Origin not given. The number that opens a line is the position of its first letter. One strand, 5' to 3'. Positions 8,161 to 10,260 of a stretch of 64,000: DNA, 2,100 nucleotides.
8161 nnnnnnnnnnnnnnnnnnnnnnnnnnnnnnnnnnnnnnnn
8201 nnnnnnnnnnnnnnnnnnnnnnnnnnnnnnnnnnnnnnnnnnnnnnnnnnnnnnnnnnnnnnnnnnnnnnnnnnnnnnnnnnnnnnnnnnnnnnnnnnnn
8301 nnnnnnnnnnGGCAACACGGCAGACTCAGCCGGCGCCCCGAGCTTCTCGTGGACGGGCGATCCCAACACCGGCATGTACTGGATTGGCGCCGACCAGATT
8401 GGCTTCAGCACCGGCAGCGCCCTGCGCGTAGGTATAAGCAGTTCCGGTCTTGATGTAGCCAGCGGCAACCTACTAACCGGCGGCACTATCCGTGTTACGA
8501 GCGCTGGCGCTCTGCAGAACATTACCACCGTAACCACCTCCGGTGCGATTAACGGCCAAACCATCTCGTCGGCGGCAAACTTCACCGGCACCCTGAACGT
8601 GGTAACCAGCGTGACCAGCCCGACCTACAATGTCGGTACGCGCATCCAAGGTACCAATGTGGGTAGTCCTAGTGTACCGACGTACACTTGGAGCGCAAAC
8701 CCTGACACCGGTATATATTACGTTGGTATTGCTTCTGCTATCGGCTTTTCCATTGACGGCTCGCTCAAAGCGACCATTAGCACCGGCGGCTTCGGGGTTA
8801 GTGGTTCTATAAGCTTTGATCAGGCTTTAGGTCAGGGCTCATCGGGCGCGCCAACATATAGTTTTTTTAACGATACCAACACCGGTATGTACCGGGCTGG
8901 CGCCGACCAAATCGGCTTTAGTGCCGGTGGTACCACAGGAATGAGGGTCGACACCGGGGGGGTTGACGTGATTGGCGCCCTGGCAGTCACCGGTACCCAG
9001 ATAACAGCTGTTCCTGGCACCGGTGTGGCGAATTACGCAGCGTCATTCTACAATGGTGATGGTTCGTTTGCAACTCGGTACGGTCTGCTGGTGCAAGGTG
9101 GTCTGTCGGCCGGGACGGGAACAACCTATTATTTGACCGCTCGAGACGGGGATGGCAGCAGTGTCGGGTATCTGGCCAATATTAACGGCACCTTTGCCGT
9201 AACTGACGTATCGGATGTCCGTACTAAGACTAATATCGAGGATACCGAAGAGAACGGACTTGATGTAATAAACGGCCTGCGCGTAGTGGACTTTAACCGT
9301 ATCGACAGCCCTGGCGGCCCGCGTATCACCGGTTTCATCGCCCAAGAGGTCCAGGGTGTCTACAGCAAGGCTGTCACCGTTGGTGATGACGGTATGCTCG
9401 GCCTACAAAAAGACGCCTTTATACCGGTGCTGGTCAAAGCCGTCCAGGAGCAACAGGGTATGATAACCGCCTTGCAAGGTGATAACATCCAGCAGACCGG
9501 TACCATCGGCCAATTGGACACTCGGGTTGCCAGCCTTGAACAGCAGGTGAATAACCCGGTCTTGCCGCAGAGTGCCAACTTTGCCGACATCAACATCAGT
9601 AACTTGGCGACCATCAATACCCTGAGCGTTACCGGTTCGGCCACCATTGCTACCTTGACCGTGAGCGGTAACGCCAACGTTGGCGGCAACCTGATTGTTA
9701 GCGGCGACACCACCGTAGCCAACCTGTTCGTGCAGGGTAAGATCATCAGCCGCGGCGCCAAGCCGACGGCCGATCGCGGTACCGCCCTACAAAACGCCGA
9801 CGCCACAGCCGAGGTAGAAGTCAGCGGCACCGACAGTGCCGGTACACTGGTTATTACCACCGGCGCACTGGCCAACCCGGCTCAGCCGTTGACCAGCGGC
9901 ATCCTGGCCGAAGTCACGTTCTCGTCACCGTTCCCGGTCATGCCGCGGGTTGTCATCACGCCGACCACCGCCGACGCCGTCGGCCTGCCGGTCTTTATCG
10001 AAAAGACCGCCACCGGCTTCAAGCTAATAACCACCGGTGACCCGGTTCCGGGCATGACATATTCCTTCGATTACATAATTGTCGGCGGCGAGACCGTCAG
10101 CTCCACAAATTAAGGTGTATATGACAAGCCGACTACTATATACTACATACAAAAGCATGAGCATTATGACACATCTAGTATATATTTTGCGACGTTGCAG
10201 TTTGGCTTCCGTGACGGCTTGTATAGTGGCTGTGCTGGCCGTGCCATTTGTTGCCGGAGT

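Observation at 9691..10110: A ~125-aa C-terminal domain is shared by the two fibre-like proteins (second copy at 15033-15416)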

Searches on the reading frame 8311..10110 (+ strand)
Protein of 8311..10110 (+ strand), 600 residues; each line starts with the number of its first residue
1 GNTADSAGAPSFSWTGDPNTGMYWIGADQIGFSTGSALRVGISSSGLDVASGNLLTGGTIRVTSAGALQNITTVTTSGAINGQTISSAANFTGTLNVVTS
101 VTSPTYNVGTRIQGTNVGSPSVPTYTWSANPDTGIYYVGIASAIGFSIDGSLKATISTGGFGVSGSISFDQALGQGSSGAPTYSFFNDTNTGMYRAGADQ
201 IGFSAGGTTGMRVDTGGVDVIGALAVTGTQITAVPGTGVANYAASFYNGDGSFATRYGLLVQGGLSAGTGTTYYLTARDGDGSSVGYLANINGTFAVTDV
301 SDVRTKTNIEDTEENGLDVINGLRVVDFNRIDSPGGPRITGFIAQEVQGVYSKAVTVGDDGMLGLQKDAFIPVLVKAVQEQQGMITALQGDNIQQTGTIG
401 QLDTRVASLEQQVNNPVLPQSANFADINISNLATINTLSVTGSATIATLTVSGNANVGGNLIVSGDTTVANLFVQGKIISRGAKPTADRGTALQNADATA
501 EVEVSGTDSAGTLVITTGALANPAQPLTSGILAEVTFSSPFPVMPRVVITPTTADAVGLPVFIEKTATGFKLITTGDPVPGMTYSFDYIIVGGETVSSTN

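Call 6: search_protein_families(library=pfam, proteins=[window:8311-10110:+], max_evalue=1)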
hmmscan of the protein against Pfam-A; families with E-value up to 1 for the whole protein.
window:8311-10110:+ (600 aa): 3 families
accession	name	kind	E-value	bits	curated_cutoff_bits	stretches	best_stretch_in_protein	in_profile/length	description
PF13884.11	Peptidase_S74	-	4.1e-13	49.8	22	1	301-355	1-57/58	Chaperone of endosialidase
PF09458.16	H_lectin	-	0.17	12.5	24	1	534-556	3-25/67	H-type lectin domain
PF03242.18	LEA_3a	-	0.51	11.3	24.7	0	7-23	59-75/98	Late embryogenesis abundant protein (LEA_3a subfamily)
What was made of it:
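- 9151..9480 (+): Intramolecular-chaperone, self-cleaving domain (Peptidase_S74) of protein 1. Predicted catalytic Ser3071 at nt 9211-9213 and Lys3076 at nt 9226-9228. Pfam PF13884 scores 49.8 bits against a cut-off of 22, E=4e-13 (call 6).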

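Call 7: search_protein_families(library=ncbifam, proteins=[window:8311-10110:+], max_evalue=1)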
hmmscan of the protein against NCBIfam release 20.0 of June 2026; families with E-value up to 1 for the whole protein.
window:8311-10110:+ (600 aa): 0 families

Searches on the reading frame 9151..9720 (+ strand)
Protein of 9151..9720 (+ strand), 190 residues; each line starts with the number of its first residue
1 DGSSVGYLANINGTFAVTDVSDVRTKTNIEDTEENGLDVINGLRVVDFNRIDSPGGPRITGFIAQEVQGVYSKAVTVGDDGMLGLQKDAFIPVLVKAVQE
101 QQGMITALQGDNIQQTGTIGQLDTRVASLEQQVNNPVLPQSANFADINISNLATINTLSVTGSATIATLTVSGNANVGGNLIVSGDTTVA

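Call 60: search_solved_structures(query=window:9151-9720:+, max_evalue=1, show_alignments=3)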
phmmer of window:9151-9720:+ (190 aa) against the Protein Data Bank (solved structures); distinct sequences matched with E-value up to 1: 1.
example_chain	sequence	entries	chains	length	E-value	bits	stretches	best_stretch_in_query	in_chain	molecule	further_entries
8jov_1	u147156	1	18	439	0.0046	20.1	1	18-109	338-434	Putative tail fiber protein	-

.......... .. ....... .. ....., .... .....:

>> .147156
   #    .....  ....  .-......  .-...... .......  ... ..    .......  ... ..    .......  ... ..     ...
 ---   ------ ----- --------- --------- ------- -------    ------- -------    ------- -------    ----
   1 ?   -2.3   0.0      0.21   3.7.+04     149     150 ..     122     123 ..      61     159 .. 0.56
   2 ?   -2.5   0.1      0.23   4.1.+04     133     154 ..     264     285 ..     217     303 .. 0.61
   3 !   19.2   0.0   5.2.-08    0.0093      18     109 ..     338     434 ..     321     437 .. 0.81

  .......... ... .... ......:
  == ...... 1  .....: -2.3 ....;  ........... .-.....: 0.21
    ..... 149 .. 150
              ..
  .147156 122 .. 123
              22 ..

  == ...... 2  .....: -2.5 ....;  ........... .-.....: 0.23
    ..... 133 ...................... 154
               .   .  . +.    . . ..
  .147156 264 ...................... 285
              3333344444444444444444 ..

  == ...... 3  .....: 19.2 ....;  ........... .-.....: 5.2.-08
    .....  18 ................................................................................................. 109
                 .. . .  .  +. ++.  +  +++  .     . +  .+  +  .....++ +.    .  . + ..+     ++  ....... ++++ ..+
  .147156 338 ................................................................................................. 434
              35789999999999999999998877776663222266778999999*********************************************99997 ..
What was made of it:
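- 9151..9480 (+): The 'SDVRTK' motif aligns to 'SDERLK' of PDB 8jov tail fibre (call 60).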

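Call 61: search_protein_families(library=phrogs, proteins=[window:9151-9720:+], max_evalue=0.01)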
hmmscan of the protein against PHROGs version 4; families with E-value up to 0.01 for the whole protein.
window:9151-9720:+ (190 aa): 17 families
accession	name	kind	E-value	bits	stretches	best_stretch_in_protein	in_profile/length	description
phrog_5668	-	tail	5.4e-17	61.9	1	15-112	1460-1558/1567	tail fiber protein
phrog_1980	-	tail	6.1e-16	59.8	1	12-126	319-444/449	tail fiber protein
phrog_21722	-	tail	2.7e-10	40.5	1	12-105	471-561/576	long tail fiber protein distal subunit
phrog_7841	-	unknown function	3.5e-10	40.5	1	19-105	393-481/489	-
phrog_33119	-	tail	1.7e-09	37.8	1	11-109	540-631/643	long tail fiber protein distal subunit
phrog_11011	-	tail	2.4e-09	36.6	1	10-110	1170-1275/1291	long tail fiber protein distal subunit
phrog_1210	-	other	1.1e-08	34.1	1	20-102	2218-2302/2313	PblB-type receptor binding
phrog_20554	-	other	1.2e-08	35.5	1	18-101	384-469/472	hyaluronidase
phrog_4636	-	tail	1.7e-08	34.4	1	16-125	626-761/763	tail spike protein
phrog_5481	-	tail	3.1e-08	33.6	1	12-131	907-1039/1043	tail fiber protein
phrog_9942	-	tail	4.5e-08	32.5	1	14-168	921-1055/1178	tail fiber protein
phrog_25788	-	tail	5.6e-07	29.6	1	16-110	508-601/603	tail fiber protein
phrog_6578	-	tail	9.5e-07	28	1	13-133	1072-1208/1210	tail fiber protein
phrog_19966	-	tail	0.00016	21.4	1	10-108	622-720/724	long tail fiber protein distal subunit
phrog_6121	-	head and packaging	0.0003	21.4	1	4-84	310-381/392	virion structural protein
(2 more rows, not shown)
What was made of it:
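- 9151..9480 (+): It matches the extreme C-termini of 17 PHROG families, 13 in the tail category (call 61).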
